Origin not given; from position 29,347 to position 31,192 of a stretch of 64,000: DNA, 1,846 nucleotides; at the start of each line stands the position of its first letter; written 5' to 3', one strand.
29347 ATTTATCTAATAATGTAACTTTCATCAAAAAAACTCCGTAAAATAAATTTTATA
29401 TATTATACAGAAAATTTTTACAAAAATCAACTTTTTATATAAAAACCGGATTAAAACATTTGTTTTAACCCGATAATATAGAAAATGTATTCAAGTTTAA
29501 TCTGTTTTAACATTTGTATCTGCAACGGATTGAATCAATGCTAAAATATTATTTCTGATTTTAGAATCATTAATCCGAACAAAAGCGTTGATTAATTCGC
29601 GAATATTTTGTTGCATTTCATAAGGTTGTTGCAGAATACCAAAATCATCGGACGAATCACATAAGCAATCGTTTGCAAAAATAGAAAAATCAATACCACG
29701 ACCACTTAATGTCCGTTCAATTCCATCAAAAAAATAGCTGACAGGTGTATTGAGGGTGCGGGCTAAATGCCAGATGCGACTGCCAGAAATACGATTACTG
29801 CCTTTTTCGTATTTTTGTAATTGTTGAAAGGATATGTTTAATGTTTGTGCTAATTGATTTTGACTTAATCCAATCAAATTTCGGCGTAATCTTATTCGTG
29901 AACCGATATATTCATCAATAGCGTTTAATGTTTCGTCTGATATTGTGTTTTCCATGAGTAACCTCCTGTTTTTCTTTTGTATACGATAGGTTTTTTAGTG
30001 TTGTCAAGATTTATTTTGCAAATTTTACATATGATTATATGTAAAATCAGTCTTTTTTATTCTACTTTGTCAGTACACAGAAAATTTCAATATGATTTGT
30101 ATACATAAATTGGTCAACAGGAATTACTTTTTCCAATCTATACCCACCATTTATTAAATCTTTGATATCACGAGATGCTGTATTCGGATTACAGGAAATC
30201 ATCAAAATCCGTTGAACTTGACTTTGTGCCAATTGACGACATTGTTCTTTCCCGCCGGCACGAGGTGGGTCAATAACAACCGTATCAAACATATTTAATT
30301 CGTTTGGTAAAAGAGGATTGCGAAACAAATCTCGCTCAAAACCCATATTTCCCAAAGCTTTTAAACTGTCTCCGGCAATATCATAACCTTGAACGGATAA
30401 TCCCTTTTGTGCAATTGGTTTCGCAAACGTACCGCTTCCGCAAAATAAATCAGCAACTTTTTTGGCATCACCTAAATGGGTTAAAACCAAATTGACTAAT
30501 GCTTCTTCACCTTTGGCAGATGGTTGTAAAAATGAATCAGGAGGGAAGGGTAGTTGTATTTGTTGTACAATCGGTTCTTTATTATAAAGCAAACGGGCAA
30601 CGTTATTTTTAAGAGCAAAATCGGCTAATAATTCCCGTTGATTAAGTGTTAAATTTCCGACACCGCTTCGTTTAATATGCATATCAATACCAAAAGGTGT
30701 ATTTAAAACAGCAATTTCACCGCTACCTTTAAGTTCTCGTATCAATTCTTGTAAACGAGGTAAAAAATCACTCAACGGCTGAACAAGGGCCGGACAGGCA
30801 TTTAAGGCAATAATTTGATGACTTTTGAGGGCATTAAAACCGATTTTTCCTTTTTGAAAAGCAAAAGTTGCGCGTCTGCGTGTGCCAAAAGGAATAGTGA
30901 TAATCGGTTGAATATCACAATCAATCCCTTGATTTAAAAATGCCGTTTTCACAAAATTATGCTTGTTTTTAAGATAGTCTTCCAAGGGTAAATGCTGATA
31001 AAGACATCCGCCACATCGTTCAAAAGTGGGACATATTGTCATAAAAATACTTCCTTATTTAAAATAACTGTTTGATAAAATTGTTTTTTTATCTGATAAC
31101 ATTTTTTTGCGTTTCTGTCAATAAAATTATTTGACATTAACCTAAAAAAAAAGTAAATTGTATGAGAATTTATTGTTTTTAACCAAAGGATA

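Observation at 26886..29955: Tandem duplication of a 400-aa orphan gene, each copy with its own consensus promoter, next to an XRE regulator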

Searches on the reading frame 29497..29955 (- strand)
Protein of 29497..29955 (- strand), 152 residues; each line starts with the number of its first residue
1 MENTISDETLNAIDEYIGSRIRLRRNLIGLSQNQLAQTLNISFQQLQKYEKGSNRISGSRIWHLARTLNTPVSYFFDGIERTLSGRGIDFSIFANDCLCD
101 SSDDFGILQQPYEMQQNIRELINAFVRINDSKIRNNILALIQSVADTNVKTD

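Call 4: search_protein_families(library=pfam, proteins=[window:29497-29955:-], max_evalue=1)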
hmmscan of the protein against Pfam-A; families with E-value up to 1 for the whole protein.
window:29497-29955:- (152 aa): 6 families
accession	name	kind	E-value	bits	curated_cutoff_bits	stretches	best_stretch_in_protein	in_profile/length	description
PF01381.28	HTH_3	-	9.6e-13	48.4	23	1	21-75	1-55/55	Helix-turn-helix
PF13560.12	HTH_31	-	1.3e-05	25.9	27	1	18-71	3-57/64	Helix-turn-helix domain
PF12844.13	HTH_19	-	0.00029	21.1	30.2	1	18-79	1-62/64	Helix-turn-helix domain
PF13443.12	HTH_26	-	0.00096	19.8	22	1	29-70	10-52/63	Cro/C1-type HTH DNA-binding domain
PF01134.28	GIDA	-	0.046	13.2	22.1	1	47-137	161-251/391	Glucose inhibited division protein A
PF15943.11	YdaS_toxin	-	0.21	11.9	30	1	31-64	10-43/65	Bacterial toxin YdaS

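Call 8: search_protein_families(library=ncbifam, proteins=[window:29497-29955:-], max_evalue=1)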
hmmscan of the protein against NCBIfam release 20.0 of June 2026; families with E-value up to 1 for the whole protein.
window:29497-29955:- (152 aa): 16 families
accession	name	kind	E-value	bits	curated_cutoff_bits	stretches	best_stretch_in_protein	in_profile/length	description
NF047948.1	male_kill_WMK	equivalog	1e-10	41.6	300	1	6-69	152-215/300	WO male-killing family protein Wmk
NF007257.0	PRK09706.1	subfamily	9.1e-09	35.2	101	1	15-74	4-63/135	transcriptional repressor DicA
NF041951.1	phage_RstR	subfamily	1.2e-07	32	80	1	18-72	4-58/108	RstR family transcriptional repressor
NF052239.1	antitox_spr1629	equivalog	8.7e-07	28.4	335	1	16-79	2-65/377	spr1629 family repressor/antitoxin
NF006015.0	PRK08154.1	subfamily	9.5e-07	28.3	204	1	11-74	25-88/314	anaerobic benzoate catabolism transcriptional regulator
TIGR03830.1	CxxCG_CxxCG_HTH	subfamily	1.3e-05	25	61.8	1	5-59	54-108/127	type II TA system antitoxin MqsA family protein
TIGR03070.1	couple_hipB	subfamily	3.4e-05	23.7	71.65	1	17-62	3-48/58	type II toxin-antitoxin system Y4mF family antitoxin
NF040522.1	VC1465_fam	subfamily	0.0001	22.3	70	1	21-69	1-48/111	VC1465 family Xer recombination activation factor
NF003162.0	PRK04140.1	equivalog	0.00032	19.8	263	1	18-73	128-183/317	transcriptional regulator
NF038139.1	Reg_Aceta_RamB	equivalog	0.00067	18.4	700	1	16-73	2-59/465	acetate metabolism transcriptional regulator RamB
TIGR00270.2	TIGR00270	equivalog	0.0008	19.3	110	1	7-53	66-112/159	multiprotein bridging factor aMBF1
NF041575.1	antitoxPezA_Strep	equivalog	0.003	17.5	290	1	17-74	2-57/158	type II toxin-antitoxin system antitoxin PezA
NF046032.1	TransRegSlrRBacil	equivalog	0.014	15.5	250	1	17-77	2-63/149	HTH-type transcriptional regulator SlrR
NF049845.1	Xre_ParS_antitoxin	subfamily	0.027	14.5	90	1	26-75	12-64/112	type II RES/Xre toxin-antitoxin system antitoxin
NF047542.1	telomere_Tap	equivalog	0.031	13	600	1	20-61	22-62/695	telomere-associated protein Tap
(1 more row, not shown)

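Call 31: list_cluster_members(proteins=[P0004, window:29497-29955:-, window:31199-32677:+])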
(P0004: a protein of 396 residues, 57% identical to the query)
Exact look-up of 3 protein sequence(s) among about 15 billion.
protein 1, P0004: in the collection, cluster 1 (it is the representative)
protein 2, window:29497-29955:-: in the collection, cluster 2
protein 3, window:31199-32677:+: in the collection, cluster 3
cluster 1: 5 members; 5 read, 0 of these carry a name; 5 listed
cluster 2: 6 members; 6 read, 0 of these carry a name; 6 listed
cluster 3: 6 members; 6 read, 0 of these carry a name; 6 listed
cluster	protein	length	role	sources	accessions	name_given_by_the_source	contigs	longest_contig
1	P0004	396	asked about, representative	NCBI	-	-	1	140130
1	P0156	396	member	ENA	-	-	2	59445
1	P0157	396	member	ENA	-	-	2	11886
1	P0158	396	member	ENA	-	-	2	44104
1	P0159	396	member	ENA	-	-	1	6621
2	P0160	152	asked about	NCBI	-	-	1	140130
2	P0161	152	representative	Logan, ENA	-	-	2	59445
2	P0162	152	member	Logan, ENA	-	-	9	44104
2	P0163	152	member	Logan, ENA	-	-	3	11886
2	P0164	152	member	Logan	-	-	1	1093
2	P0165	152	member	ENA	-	-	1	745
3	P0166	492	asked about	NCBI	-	-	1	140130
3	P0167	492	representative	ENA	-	-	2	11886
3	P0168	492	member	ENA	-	-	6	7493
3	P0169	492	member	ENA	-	-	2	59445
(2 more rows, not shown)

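Call 50: search_protein_families(library=padloc, proteins=[window:29497-29955:-], max_evalue=0.01)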
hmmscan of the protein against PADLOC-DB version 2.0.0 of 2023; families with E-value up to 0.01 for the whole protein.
window:29497-29955:- (152 aa): 18 families
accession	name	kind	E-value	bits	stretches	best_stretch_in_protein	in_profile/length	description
PDLC02926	HTH_VI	-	6.2e-10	37.2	1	17-76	2-61/92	-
PDLC03947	RmrA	-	1.3e-09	35.3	1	11-82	6-77/383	-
PDLC03949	RmrA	-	3.7e-09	33.9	1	19-88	5-74/363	-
PDLC03944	RmrA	-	2.5e-08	31.4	1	14-78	4-68/384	-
PDLC03952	RmrA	-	3e-08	30.9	1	14-78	20-84/395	-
PDLC03945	RmrA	-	3.7e-08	30.9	1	16-142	2-128/394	-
PDLC03954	RmrA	-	7.3e-08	29.7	1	12-83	6-77/380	-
PDLC03948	RmrA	-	9.6e-08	29.3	1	11-77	3-69/397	-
PDLC03953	RmrA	-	6.9e-07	26.8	1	17-75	6-64/373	-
PDLC03946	RmrA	-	2.2e-06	24.7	1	18-90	4-76/357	-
PDLC03955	RmrA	-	2.5e-06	25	1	15-84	19-88/371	-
PDLC04775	PDC-M69A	-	7.4e-06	24.5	1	13-74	4-65/113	-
PDLC03951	RmrA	-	1.5e-05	22.2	1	13-80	5-72/400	-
PDLC03950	RmrA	-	2e-05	21.7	1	19-90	5-76/369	-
PDLC03943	RmrA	-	3.9e-05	20.9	1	16-83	2-69/370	-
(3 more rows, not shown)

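Call 58: find_homologous_proteins(query=window:29497-29955:-, max_evalue=1e-10)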
Query window:29497-29955:- (152 aa): 157 proteins with E <= 1e-10 among 173 candidates; the best 120 are listed.
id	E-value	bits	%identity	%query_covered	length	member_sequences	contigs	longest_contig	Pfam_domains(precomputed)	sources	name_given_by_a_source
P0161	2.2e-88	311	93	100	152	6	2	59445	PF01381.29,PF13560.13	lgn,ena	-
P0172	5.5e-67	242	73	98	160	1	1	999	PF12844.14,PF01381.29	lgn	-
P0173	1.5e-57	212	64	99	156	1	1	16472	PF01381.29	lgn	-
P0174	2.9e-52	194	64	91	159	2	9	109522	PF01381.29,PF13560.13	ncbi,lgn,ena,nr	ncbi:MAG: helix-turn-helix transcriptional regulator [Alphaproteobacteria bacterium]|nr:helix-turn-h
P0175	5.0e-51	190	60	91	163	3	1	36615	PF12844.14,PF01381.29,PF13560.13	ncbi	-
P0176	2.6e-50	188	60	93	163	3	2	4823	PF01381.29,PF13560.13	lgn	-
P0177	7.7e-50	187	56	99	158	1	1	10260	PF01381.29,PF13560.13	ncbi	-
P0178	8.3e-50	186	60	93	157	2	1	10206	PF01381.29,PF13560.13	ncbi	-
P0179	2.1e-49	185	62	93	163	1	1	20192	PF12844.14,PF01381.29,PF13560.13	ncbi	-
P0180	7.9e-49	183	57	94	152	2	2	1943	PF01381.29,PF13560.13,PF13443.13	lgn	-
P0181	8.9e-49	183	61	90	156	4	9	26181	PF12844.14,PF01381.29,PF13560.13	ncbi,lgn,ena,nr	ncbi:MAG: helix-turn-helix transcriptional regulator [Alphaproteobacteria bacterium]|nr:helix-turn-h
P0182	4.2e-48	181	59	93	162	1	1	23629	PF01381.29,PF13560.13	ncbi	-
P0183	5.5e-45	171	55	93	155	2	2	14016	PF01381.29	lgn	-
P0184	9.2e-43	164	52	96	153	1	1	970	PF01381.29,PF13560.13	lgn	-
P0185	5.9e-37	145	47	92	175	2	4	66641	PF01381.29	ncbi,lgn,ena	-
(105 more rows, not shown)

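Call 60: find_encoding_contigs(protein=P0174, flank=7000, max_places=3)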
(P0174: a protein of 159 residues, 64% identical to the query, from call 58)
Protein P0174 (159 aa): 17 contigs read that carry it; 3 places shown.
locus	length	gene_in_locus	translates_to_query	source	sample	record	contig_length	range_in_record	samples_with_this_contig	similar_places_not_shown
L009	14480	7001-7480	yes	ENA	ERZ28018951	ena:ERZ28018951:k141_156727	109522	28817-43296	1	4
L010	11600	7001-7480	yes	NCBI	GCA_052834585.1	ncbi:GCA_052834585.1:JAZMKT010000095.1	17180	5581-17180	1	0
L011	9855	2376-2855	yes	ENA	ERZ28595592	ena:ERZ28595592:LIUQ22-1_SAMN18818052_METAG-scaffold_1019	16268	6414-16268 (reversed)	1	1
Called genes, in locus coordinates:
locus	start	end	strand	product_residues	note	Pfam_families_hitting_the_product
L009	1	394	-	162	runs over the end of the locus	PF01668:SmpB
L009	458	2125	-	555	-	PF01321:Creatinase_N, PF16189:Creatinase_N_2, PF00557:Peptidase_M24, PF16188:Peptidase_M24_C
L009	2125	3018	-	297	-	PF06325:PrmA, PF03848:TehB, PF05175:MTS, PF13489:Methyltransf_23 (weak), PF02353:CMAS (weak), PF08241:Methyltransf_11 (weak), PF13649:Methyltransf_25, PF13847:Methyltransf_31, +2 more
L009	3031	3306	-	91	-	PF00381:PTS-HPr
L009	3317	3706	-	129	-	PF03610:EIIA-man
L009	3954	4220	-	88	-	-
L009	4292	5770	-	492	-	PF01336:tRNA_anti-codon, PF00152:tRNA-synt_2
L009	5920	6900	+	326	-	PF05958:tRNA_U5-meth_tr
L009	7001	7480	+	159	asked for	PF01381:HTH_3, PF13560:HTH_31 (weak)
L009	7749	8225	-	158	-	PF02823:ATP-synt_DE_N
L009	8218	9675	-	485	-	PF02874:ATP-synt_ab_N, PF00006:ATP-synt_ab, PF22919:ATP-synt_VA_C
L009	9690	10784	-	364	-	PF00231:ATP-synt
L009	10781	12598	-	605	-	PF00213:OSCP, PF02874:ATP-synt_ab_N, PF00006:ATP-synt_ab, PF00306:ATP-synt_ab_C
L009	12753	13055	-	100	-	-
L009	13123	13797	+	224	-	PF01863:YgjP-like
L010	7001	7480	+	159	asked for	PF01381:HTH_3, PF13560:HTH_31 (weak)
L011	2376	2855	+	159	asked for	PF01381:HTH_3, PF13560:HTH_31 (weak)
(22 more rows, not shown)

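Call 61: find_encoding_contigs(protein=P0185, flank=7000, max_places=2)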
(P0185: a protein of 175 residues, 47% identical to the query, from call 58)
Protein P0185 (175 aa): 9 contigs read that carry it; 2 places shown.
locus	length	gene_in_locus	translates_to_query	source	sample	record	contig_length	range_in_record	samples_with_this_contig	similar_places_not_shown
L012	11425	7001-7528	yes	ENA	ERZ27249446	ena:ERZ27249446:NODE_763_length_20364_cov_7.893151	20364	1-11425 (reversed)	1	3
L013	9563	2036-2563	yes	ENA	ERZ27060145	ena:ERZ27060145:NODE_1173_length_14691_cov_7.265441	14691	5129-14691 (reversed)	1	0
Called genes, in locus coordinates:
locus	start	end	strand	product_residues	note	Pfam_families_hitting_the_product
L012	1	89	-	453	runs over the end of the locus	PF02321:OEP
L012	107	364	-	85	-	-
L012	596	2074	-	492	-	-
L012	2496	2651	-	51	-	-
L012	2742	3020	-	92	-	PF00381:PTS-HPr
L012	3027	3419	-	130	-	PF03610:EIIA-man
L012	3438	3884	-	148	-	PF07475:Hpr_kinase_C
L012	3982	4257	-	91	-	PF14110:DUF4282 (weak)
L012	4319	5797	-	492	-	PF01336:tRNA_anti-codon, PF00152:tRNA-synt_2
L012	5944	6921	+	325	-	PF05958:tRNA_U5-meth_tr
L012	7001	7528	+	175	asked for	PF01381:HTH_3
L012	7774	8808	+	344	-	PF11380:Stealth_CR2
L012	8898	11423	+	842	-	?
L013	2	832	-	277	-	?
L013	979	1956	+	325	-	PF05958:tRNA_U5-meth_tr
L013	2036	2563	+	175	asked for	PF01381:HTH_3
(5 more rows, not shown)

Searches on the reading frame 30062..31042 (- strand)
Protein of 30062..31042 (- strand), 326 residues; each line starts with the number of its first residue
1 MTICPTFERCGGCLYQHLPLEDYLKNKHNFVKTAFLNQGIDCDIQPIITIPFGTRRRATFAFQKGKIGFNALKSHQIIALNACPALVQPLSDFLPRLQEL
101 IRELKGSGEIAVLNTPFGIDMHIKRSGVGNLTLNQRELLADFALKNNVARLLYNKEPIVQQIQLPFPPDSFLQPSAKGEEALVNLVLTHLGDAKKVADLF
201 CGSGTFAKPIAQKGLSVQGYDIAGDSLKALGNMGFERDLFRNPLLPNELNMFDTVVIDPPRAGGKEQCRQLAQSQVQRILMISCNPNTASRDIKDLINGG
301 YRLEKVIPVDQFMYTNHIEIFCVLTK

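Call 4: search_protein_families(library=pfam, proteins=[window:30062-31042:-], max_evalue=1)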
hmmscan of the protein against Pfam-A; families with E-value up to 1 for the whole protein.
window:30062-31042:- (326 aa): 9 families
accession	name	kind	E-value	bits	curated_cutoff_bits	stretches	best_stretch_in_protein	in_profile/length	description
PF05958.17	tRNA_U5-meth_tr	-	5.2e-19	68.9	23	2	251-325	283-355/357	tRNA (Uracil-5-)-methyltransferase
PF13847.12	Methyltransf_31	-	0.026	14.6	27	1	192-228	3-42/145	Methyltransferase domain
PF13649.12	Methyltransf_25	-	0.027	15.6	27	1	196-230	1-37/97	Methyltransferase domain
PF05175.20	MTS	-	0.03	14.4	23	1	185-273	22-120/170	Methyltransferase small domain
PF08242.18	Methyltransf_12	-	0.034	15.3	30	1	201-256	5-70/98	Methyltransferase domain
PF01555.25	N6_N4_Mtase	-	0.078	13.4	26.7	1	173-222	162-211/221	DNA methylase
PF03602.21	Cons_hypoth95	-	0.087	12.9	24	0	166-206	15-55/182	Conserved hypothetical protein 95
PF13489.12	Methyltransf_23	-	0.1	12.7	27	1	184-225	14-55/164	Methyltransferase domain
PF17891.6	FluMu_N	-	0.11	12.6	25.8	1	56-87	12-43/49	Mu-like prophage FluMu N-terminal domain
